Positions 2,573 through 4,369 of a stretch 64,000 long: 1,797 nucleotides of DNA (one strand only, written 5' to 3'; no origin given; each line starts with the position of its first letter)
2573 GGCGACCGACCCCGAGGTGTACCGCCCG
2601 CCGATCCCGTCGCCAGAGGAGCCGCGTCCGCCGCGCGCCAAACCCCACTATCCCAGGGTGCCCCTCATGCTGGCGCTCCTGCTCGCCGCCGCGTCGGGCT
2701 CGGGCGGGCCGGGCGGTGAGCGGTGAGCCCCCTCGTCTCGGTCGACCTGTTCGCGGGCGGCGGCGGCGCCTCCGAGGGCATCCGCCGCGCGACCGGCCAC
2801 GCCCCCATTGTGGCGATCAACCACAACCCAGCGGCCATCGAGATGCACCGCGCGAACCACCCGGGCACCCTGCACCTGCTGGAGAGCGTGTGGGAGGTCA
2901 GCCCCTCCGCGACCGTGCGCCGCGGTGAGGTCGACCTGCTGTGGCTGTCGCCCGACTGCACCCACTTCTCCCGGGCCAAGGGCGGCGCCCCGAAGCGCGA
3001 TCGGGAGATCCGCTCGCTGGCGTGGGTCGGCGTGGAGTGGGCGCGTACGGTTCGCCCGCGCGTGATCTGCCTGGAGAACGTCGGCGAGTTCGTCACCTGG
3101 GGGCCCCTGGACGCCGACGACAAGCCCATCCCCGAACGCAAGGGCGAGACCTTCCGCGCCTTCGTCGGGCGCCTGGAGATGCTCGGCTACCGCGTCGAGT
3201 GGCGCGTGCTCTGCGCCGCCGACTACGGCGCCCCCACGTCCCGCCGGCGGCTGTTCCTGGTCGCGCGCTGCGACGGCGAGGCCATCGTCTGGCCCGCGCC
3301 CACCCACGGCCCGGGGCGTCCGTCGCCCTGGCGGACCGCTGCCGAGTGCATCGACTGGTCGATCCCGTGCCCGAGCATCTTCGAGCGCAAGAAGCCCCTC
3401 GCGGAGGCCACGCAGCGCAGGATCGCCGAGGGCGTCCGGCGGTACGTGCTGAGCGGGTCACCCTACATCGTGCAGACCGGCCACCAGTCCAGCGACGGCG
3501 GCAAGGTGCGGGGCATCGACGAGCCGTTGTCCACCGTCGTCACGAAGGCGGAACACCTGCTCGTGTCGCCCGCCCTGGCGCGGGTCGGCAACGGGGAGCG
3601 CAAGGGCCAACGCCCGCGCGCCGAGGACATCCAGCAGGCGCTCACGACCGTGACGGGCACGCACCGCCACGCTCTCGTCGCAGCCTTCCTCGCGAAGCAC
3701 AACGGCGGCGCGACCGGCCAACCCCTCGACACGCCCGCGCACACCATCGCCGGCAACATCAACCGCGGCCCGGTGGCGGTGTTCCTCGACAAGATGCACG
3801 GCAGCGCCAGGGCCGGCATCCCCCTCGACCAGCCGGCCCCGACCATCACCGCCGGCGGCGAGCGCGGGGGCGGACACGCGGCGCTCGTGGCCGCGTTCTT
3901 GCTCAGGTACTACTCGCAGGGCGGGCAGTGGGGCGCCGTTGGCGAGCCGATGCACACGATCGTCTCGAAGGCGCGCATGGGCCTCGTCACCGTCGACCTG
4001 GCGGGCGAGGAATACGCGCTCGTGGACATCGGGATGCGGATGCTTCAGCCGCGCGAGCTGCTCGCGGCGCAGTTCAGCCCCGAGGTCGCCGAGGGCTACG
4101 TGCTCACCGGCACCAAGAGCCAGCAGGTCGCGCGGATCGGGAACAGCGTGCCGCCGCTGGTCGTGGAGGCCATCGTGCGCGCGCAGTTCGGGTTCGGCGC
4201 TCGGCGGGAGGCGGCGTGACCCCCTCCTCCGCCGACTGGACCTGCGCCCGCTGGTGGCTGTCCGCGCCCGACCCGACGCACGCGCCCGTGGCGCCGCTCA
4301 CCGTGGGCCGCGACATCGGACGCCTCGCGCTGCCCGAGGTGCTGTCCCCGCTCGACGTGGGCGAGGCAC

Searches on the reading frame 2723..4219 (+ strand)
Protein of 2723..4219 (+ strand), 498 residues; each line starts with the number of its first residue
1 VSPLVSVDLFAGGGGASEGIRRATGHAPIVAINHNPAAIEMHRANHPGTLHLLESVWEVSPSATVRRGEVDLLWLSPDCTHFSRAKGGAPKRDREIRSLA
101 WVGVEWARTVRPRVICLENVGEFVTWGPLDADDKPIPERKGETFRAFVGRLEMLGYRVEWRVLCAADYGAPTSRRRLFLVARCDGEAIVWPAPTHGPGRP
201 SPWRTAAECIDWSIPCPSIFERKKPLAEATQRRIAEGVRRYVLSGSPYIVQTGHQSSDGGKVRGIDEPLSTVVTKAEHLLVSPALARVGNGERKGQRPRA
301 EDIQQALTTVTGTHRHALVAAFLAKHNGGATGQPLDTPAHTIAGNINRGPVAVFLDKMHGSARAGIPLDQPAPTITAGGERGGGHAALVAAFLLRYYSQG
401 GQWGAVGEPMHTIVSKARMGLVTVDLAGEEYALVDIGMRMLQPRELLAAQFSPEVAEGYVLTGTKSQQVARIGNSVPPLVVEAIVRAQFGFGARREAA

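Call 44: search_protein_families(library=phrogs, proteins=[window:2723-4219:+], max_evalue=0.00001)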
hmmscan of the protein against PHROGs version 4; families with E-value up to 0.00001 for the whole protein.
window:2723-4219:+ (498 aa): 6 families
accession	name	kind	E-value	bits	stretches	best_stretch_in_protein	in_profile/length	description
phrog_116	-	other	3e-93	314.6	1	1-487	205-488/779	DNA methyltransferase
phrog_23072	-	other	2.1e-55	189.9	2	336-490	215-389/400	DNA methyltransferase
phrog_29443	-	unknown function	4.3e-48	164.8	1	6-155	5-151/273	-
phrog_363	-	other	6.1e-41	141.6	1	6-186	56-218/327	DNA methyltransferase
phrog_5999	-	other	1.8e-25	90.1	1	6-101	5-101/109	DNA methyltransferase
phrog_13621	-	unknown function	5.8e-11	43.3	1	399-488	18-108/121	-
